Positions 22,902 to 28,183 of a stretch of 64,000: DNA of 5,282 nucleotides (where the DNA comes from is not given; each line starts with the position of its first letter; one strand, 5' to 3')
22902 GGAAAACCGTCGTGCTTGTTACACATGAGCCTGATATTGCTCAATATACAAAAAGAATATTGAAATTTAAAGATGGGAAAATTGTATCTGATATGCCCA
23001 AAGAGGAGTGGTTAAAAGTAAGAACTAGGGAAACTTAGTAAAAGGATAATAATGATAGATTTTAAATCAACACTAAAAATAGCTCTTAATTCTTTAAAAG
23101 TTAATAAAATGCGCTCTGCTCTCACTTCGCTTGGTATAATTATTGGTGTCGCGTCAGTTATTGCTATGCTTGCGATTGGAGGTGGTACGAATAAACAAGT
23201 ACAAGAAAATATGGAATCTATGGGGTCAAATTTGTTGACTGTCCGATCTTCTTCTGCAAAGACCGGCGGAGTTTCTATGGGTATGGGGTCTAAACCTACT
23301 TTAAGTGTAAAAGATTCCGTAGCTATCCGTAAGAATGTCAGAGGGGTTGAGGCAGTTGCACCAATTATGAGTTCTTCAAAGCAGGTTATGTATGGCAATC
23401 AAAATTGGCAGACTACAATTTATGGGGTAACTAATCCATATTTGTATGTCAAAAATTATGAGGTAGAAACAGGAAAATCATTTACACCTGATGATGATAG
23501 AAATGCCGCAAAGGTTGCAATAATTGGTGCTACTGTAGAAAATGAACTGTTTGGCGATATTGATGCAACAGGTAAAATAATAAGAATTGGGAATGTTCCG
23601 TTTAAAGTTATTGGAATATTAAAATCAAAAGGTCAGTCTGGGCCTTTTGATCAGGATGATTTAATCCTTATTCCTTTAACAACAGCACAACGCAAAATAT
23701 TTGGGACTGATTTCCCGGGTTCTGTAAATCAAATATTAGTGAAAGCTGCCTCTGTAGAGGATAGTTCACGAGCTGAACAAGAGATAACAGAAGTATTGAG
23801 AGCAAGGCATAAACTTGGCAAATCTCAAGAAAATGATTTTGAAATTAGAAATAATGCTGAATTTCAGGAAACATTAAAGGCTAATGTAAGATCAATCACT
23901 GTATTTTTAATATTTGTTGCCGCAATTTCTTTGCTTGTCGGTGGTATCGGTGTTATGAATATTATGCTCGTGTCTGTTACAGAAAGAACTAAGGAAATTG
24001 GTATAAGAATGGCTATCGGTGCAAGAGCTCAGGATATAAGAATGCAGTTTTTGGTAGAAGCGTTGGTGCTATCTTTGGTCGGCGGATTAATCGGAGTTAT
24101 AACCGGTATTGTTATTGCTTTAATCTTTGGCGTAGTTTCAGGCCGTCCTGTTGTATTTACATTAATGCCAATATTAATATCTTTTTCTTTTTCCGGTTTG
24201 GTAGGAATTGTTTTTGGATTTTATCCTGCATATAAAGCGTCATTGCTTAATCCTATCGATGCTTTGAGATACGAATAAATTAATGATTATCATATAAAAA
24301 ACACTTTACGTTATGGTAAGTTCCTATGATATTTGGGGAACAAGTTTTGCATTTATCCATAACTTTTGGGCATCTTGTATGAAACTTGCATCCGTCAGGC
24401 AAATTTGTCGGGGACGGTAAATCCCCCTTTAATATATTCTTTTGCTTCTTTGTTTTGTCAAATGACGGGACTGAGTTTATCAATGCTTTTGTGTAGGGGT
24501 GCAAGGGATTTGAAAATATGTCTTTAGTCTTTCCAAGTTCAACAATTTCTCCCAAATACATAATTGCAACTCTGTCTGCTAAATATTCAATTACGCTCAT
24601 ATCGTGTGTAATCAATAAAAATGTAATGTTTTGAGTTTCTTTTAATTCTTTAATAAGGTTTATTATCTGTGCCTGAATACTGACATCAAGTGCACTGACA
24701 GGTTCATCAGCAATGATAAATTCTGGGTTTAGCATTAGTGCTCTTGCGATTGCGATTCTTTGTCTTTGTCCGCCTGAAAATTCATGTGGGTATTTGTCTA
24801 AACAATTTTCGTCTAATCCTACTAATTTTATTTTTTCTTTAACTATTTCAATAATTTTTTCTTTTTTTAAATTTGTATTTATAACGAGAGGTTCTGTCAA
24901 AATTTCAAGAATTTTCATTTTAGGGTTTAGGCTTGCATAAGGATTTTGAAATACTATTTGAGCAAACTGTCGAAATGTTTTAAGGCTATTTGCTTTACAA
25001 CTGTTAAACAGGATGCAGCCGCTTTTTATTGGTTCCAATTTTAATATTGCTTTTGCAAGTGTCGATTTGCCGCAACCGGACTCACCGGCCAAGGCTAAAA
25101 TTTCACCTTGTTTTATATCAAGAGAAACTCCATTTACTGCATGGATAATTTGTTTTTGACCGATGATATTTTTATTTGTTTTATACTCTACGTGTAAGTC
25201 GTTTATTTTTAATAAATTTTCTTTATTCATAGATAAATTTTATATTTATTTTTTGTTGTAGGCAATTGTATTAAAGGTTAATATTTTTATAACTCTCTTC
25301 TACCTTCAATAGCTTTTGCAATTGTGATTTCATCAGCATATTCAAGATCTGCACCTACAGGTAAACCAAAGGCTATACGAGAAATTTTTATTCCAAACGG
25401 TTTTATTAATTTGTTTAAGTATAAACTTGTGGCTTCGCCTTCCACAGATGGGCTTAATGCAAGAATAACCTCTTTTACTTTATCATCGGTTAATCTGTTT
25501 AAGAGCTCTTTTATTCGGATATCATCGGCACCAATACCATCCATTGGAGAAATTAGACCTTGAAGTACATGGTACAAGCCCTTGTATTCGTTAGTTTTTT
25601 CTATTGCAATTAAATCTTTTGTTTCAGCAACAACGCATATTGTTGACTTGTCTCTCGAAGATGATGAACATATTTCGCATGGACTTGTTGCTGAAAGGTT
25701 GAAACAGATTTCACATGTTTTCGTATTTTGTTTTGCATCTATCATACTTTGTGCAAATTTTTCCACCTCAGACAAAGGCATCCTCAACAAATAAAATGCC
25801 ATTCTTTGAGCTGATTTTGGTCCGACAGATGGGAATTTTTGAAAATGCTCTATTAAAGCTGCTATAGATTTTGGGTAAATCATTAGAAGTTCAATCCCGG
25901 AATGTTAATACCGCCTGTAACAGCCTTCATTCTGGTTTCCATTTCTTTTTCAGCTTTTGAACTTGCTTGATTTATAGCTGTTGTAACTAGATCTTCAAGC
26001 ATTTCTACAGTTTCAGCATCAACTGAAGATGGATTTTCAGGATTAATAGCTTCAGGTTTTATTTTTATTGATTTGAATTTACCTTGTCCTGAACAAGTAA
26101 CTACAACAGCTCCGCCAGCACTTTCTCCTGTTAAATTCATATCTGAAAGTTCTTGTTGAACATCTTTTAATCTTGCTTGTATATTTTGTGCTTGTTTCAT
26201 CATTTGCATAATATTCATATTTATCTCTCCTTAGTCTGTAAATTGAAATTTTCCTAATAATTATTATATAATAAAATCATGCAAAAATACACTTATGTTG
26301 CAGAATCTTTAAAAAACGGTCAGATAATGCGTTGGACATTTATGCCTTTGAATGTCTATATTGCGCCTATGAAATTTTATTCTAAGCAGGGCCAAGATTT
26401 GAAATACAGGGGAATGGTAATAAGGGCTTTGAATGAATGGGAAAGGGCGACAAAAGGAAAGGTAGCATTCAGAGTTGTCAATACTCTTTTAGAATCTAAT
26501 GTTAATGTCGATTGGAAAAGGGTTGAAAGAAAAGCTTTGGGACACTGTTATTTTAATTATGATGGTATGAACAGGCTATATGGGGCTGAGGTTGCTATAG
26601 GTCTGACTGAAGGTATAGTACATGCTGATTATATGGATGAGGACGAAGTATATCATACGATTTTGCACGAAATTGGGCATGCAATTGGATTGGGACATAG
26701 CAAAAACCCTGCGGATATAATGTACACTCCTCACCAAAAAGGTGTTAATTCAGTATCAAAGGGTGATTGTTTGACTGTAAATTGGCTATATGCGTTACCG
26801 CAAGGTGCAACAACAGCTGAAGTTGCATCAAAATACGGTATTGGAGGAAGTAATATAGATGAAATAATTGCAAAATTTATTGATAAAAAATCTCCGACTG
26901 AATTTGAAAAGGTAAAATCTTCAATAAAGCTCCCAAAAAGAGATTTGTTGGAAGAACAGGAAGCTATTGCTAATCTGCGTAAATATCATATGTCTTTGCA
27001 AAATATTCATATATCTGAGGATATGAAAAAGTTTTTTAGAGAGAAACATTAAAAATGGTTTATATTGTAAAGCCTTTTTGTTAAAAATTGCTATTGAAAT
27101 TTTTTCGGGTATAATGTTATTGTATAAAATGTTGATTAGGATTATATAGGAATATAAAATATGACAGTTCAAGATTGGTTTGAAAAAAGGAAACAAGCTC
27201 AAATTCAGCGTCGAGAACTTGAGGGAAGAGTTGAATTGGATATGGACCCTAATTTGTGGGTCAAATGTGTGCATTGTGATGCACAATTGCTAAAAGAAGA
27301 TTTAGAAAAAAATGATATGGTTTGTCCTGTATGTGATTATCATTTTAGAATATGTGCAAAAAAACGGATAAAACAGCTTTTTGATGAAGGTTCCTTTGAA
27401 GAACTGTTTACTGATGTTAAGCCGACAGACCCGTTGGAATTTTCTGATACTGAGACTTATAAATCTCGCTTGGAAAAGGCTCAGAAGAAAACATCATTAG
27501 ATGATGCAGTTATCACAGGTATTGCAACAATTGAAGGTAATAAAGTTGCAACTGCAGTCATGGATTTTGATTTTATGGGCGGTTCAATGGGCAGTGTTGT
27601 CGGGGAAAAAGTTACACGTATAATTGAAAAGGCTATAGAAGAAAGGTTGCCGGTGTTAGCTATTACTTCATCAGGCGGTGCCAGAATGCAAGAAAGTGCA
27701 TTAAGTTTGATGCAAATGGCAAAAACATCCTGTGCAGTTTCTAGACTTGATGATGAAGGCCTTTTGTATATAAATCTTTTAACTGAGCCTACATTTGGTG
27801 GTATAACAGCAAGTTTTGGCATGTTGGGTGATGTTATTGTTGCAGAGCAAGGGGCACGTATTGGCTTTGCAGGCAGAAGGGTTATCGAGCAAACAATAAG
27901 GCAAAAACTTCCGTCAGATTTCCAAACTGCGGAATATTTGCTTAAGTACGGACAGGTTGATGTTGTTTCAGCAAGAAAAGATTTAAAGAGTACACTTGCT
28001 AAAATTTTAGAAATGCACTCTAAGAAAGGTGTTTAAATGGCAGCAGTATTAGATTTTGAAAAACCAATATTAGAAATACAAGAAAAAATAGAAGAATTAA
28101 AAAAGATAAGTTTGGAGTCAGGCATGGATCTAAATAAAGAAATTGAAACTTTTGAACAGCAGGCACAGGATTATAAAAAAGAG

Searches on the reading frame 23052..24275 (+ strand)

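Call 23: search_protein_families(library=pfam, proteins=[window:23052-24275:+], max_evalue=0.001)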
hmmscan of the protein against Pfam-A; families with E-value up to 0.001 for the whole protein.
window:23052-24275:+ (408 aa): 3 families
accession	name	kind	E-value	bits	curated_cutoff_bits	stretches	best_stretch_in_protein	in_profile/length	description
PF12704.14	MacB_PCD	-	2.6e-52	178.5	27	1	22-247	1-206/207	MacB-like periplasmic core domain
PF02687.27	FtsX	-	2.7e-17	63.3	25.5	1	287-400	1-119/120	FtsX-like permease C-terminal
PF12698.13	ABC2_membrane_3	-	0.00011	21.8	31.6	1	230-390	105-259/347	ABC-2 family transporter protein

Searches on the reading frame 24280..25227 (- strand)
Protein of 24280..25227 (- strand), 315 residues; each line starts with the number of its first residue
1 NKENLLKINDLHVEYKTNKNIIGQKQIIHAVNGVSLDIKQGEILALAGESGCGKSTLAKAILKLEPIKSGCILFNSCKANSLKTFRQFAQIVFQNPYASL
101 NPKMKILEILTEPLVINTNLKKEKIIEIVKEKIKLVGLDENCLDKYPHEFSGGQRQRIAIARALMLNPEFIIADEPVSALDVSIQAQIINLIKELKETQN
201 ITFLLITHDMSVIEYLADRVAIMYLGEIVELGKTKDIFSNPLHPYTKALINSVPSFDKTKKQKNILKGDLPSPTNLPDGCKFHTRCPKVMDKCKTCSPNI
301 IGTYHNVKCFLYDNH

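Call 23: search_protein_families(library=pfam, proteins=[window:24280-25227:-], max_evalue=0.001)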
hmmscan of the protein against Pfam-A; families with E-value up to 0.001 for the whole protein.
window:24280-25227:- (315 aa): 8 families
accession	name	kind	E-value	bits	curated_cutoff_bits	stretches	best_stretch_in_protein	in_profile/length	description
PF00005.33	ABC_tran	-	5e-32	111.8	25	1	32-177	2-136/137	ABC transporter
PF08352.17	oligo_HPY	-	5.8e-25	87.9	27.1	1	229-293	1-65/65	Oligopeptide/dipeptide transporter, C-terminal region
PF13304.12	AAA_21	-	2.1e-06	28.5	27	1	147-213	235-303/304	AAA domain, putative AbiEii toxin, Type IV TA system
PF13401.12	AAA_22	-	5.2e-05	24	27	1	40-90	4-55/130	AAA domain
PF02463.25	SMC_N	-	9.3e-05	22.4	40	0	43-217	26-206/220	RecF/RecN/SMC N terminal domain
PF13191.12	AAA_16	-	0.00015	22.7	32.6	1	39-101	22-83/167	AAA ATPase domain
PF00004.35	AAA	-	0.00069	20.5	21.2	0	45-63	2-20/131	ATPase family associated with various cellular activities (AAA)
PF13166.12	AAA_13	-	0.00084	18.6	36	0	167-219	526-580/713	AAA domain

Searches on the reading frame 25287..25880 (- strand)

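Call 23: search_protein_families(library=pfam, proteins=[window:25287-25880:-], max_evalue=0.001)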
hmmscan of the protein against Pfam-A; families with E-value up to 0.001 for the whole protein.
window:25287-25880:- (197 aa): 5 families
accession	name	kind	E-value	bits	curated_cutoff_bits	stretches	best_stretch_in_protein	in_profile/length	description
PF13662.12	Toprim_4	-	3.6e-24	85.2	25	1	79-170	1-85/85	Toprim domain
PF21176.3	RecR_HhH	-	2.3e-16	59.8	27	1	6-49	1-44/45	RecR, helix-hairpin-helix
PF21175.2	RecR_C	-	9.1e-13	47.8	22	1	172-195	1-24/24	RecR, C-terminal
PF01751.28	Toprim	-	4.2e-09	36.9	23.1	1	80-169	1-96/96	Toprim domain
PF02132.21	RecR_ZnF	-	9.7e-07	28.9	22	1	54-73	2-21/21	RecR, Cys4-zinc finger domain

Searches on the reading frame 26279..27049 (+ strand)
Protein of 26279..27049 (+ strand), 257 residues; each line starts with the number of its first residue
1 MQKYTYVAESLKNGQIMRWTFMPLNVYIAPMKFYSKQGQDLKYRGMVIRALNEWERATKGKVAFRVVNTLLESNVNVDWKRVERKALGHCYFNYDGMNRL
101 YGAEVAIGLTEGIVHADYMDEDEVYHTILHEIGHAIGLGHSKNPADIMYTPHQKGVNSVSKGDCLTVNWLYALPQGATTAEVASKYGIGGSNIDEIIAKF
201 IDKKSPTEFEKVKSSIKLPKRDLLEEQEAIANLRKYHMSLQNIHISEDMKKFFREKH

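Call 23: search_protein_families(library=pfam, proteins=[window:26279-27049:+], max_evalue=0.001)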
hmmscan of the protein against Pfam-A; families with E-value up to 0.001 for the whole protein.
window:26279-27049:+ (257 aa): 1 family
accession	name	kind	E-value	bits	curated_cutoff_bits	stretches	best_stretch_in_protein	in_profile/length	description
PF00413.30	Peptidase_M10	-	1e-11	45.4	24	1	40-171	20-158/159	Matrixin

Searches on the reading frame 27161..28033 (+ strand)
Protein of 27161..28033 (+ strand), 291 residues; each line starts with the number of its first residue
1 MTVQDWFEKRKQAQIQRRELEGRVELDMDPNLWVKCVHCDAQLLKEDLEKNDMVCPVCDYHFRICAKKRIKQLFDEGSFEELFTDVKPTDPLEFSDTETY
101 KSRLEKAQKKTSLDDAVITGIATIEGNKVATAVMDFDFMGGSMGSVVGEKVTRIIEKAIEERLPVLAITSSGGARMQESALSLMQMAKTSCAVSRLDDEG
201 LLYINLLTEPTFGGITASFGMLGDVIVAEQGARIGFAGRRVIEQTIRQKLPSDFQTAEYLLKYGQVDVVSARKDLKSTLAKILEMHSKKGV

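Call 23: search_protein_families(library=pfam, proteins=[window:27161-28033:+], max_evalue=0.001)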
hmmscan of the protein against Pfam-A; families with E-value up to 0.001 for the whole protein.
window:27161-28033:+ (291 aa): 2 families
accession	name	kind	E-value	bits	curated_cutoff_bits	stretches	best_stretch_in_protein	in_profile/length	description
PF01039.27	Carboxyl_trans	-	4.7e-22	78.7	22.3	1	66-246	10-177/493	Carboxyl transferase domain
PF17848.7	Zn_ribbon_ACC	-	8.3e-08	32.7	24.5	1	33-58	1-26/26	Acetyl-CoA carboxylase zinc finger domain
